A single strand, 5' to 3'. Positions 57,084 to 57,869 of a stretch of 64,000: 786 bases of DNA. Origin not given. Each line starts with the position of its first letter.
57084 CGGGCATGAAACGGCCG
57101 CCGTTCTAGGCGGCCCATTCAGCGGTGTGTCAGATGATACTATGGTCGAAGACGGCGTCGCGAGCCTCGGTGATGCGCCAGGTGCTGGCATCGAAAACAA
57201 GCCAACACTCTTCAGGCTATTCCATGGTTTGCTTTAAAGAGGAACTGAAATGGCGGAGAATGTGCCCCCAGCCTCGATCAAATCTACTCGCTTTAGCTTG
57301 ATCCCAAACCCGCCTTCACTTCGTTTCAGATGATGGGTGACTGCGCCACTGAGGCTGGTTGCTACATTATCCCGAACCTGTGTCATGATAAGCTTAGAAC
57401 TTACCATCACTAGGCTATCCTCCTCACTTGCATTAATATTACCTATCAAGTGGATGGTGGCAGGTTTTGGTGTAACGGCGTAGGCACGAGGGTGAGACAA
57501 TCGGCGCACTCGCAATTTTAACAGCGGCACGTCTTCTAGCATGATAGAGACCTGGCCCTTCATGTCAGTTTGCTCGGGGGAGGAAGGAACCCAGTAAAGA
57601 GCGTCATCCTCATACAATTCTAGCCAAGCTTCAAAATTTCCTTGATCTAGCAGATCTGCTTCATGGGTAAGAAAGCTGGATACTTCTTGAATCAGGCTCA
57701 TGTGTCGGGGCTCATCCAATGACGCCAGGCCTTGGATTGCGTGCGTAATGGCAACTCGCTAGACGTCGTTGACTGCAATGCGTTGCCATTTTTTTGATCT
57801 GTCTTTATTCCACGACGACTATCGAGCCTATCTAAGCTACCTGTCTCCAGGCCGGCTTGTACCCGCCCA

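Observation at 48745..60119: Island cargo forms a compact catabolic gene set that I cannot map onto a described pathway (candidate novel system)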

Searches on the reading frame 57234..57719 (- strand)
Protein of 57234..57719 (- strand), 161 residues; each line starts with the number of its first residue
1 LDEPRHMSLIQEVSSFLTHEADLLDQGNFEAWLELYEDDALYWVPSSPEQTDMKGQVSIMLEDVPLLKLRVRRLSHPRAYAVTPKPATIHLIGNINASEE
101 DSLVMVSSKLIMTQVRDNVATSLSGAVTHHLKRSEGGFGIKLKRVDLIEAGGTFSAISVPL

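Call 4: search_protein_families(library=pfam, proteins=[window:57234-57719:-])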
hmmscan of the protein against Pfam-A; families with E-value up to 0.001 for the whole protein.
window:57234-57719:- (161 aa): 1 family
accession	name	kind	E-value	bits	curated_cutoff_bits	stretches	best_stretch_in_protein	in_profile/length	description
PF00866.24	Ring_hydroxyl_B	-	3.2e-24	86.1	27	1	19-149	1-139/144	Ring hydroxylating beta subunit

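Call 5: search_protein_families(library=ncbifam, proteins=[window:57234-57719:-])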
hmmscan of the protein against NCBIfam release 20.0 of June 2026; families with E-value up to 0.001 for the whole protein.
window:57234-57719:- (161 aa): 5 families
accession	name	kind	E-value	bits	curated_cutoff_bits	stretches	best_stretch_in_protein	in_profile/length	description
NF007479.0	PRK10069.1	subfamily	9.5e-17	61.6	145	1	4-140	15-164/185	3-phenylpropionate/cinnamic acid dioxygenase subunit beta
TIGR03232.1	benzo_1_2_benB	equivalog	1.3e-12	47.9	225.55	1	13-145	1-139/155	benzoate 1,2-dioxygenase small subunit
NF042947.1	3PPDioc_HcaF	equivalog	1.4e-11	44.6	230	1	7-143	6-154/172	3-phenylpropionate/cinnamic acid dioxygenase subunit beta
TIGR03231.1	anthran_1_2_B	equivalog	3.6e-11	43.5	213.5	1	13-148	1-142/155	anthranilate 1,2-dioxygenase small subunit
NF041685.1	ant_diox_AndAd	equivalog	6.3e-06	25.9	230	1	7-145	2-140/155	anthranilate 1,2-dioxygenase small subunit AndAd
